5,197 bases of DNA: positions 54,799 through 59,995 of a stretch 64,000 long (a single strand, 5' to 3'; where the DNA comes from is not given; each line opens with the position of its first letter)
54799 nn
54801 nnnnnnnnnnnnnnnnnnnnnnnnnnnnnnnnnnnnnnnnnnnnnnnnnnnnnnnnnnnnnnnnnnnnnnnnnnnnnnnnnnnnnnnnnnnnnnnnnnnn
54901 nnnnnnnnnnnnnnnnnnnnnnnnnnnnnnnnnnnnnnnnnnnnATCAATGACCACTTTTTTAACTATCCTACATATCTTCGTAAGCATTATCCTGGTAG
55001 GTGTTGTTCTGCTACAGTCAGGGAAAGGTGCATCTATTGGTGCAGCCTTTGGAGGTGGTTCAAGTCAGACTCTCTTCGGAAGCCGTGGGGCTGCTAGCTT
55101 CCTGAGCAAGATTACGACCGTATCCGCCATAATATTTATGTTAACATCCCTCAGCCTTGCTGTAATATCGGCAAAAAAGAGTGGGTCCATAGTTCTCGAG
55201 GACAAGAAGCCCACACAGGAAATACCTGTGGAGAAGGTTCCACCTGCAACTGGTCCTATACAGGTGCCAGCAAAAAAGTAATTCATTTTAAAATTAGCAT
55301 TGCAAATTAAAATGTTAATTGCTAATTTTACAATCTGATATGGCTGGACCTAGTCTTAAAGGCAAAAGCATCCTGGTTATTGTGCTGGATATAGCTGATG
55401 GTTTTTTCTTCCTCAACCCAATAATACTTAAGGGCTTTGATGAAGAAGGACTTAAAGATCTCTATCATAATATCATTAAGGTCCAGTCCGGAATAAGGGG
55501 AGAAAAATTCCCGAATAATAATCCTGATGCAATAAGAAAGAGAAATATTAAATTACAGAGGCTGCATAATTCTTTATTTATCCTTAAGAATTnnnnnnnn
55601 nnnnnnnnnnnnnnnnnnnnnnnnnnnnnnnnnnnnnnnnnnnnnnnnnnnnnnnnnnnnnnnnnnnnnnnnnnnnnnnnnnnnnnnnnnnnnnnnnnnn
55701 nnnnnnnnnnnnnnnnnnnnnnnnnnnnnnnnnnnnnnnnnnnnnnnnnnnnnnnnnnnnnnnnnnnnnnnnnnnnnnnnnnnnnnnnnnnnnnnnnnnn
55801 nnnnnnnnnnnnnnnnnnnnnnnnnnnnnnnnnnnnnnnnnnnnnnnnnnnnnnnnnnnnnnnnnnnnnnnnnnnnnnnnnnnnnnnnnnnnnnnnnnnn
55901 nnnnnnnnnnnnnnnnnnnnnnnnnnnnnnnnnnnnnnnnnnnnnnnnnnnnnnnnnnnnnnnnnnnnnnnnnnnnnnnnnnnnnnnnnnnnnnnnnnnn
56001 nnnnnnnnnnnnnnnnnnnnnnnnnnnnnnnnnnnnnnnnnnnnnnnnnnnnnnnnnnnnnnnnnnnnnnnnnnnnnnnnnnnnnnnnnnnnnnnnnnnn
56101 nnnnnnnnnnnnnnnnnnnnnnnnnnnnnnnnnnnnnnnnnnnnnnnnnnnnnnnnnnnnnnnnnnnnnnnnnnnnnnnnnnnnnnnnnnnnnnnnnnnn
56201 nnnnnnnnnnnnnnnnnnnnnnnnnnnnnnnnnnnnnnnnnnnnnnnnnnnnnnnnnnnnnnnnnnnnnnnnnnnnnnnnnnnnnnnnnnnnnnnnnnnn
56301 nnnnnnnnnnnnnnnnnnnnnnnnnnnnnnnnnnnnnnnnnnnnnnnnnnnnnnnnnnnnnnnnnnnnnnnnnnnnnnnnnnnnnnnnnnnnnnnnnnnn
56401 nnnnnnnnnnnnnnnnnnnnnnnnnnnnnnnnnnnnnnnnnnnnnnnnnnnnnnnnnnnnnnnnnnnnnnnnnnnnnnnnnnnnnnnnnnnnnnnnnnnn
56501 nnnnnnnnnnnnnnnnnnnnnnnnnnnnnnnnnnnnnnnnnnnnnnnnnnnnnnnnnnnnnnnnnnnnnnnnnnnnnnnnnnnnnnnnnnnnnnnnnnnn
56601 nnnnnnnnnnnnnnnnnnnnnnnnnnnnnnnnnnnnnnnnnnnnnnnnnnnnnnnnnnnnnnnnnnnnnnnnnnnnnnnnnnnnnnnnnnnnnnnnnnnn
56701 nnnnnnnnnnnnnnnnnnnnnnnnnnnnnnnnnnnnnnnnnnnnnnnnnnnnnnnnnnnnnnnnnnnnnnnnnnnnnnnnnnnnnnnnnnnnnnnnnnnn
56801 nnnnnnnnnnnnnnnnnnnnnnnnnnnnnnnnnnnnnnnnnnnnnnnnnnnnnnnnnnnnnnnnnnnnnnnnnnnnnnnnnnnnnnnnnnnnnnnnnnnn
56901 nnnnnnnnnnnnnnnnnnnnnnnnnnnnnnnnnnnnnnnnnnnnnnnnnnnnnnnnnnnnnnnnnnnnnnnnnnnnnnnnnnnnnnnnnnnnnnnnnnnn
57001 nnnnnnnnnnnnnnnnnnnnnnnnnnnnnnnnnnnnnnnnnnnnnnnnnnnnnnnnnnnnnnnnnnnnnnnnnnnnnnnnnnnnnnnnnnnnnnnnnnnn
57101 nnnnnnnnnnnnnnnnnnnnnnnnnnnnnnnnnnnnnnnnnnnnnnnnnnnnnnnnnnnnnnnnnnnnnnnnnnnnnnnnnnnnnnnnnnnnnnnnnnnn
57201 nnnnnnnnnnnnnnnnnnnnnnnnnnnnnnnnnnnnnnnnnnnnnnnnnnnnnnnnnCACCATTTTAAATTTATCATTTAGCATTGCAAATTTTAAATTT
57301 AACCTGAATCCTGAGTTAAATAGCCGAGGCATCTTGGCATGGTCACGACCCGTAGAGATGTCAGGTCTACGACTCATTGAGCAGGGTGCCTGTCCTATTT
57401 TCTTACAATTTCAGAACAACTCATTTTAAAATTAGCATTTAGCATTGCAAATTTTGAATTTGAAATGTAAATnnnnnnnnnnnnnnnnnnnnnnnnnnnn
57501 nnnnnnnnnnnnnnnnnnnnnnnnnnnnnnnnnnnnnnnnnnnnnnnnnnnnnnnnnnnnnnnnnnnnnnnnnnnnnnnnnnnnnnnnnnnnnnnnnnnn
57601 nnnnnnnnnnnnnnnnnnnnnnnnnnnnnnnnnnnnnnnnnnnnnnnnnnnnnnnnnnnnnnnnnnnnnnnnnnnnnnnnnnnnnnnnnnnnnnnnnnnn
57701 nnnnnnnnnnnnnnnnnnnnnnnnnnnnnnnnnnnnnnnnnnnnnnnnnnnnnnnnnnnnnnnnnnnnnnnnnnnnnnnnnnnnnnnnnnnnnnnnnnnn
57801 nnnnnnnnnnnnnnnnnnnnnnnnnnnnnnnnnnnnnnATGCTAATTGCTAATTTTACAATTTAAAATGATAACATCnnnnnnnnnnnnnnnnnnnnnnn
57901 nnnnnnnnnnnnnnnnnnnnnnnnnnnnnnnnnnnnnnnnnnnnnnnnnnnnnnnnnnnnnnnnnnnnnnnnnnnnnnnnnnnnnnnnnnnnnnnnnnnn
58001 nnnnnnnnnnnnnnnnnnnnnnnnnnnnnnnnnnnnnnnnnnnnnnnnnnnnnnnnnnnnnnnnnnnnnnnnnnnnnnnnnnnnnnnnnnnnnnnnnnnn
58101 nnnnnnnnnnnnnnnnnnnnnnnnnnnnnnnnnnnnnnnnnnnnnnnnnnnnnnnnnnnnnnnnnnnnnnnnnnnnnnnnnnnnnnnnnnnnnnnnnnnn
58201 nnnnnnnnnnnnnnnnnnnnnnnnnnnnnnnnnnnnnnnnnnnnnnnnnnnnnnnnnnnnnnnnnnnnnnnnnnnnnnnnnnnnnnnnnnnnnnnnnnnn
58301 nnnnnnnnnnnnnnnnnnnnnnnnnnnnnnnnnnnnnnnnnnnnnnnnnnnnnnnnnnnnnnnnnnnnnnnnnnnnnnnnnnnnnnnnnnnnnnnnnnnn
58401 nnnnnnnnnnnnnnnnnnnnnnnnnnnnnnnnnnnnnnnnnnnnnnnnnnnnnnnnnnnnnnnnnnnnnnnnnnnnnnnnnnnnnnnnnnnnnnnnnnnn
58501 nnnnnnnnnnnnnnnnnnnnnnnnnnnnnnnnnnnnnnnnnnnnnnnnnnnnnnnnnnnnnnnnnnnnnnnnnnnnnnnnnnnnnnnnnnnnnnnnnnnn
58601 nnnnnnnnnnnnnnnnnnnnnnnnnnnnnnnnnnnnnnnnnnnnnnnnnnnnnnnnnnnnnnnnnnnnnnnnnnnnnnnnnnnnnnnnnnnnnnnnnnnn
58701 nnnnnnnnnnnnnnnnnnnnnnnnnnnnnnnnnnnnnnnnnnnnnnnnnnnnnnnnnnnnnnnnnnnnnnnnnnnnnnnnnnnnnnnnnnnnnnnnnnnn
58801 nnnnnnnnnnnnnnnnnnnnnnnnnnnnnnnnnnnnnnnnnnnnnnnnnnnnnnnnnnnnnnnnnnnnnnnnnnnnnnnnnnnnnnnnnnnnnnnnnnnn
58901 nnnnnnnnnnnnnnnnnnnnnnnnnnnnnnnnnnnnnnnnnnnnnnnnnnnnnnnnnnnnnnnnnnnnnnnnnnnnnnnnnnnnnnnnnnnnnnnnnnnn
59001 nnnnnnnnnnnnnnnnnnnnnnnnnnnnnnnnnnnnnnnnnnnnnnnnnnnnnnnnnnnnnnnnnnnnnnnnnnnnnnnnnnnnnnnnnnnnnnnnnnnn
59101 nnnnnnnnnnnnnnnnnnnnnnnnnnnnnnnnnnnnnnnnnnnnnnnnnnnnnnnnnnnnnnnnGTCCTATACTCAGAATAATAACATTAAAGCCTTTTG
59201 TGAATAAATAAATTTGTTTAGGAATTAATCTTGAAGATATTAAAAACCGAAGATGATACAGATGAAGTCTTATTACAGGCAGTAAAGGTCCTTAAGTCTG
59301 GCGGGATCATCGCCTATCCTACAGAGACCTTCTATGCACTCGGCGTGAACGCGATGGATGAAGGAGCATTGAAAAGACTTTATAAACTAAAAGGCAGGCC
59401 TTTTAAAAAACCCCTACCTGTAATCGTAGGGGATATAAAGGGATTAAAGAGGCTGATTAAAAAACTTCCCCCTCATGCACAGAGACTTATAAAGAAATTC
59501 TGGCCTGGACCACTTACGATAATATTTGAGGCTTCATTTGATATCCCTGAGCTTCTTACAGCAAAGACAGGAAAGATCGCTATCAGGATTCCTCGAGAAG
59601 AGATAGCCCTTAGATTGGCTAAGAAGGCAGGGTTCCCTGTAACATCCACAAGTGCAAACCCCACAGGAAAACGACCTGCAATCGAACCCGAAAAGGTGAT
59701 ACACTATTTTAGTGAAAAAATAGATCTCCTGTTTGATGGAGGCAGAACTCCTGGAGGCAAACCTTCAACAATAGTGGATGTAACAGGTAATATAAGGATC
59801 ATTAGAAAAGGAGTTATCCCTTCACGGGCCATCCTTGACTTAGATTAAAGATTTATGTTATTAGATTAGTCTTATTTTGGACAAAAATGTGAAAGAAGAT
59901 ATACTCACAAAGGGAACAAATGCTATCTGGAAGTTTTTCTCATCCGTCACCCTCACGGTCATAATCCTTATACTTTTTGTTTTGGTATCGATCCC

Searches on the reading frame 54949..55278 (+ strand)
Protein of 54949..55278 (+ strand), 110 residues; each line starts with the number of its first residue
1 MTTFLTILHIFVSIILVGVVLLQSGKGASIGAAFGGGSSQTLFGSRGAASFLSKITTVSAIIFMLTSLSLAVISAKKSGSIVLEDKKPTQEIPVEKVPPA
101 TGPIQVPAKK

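Call 36: search_protein_families(library=pfam, proteins=[window:54949-55278:+], max_evalue=0.000001)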
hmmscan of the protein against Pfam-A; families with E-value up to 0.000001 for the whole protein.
window:54949-55278:+ (110 aa): 1 family
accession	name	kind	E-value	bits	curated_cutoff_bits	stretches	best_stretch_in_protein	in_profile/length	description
PF03840.19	SecG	-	3.4e-23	82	29.2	1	4-73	1-70/70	Preprotein translocase SecG subunit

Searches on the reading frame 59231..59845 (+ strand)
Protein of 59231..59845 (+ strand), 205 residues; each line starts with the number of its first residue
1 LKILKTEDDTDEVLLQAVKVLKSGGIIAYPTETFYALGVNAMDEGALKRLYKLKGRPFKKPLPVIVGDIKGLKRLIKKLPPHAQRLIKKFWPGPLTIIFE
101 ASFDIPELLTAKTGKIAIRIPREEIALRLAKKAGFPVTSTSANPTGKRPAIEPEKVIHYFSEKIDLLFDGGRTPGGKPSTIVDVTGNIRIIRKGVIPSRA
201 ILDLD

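Call 36: search_protein_families(library=pfam, proteins=[window:59231-59845:+], max_evalue=0.000001)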
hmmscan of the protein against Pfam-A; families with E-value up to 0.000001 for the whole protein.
window:59231-59845:+ (205 aa): 1 family
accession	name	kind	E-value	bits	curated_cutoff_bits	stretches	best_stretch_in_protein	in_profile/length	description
PF01300.24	Sua5_yciO_yrdC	-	4.1e-58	196.2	25.1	1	19-194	1-178/178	Telomere recombination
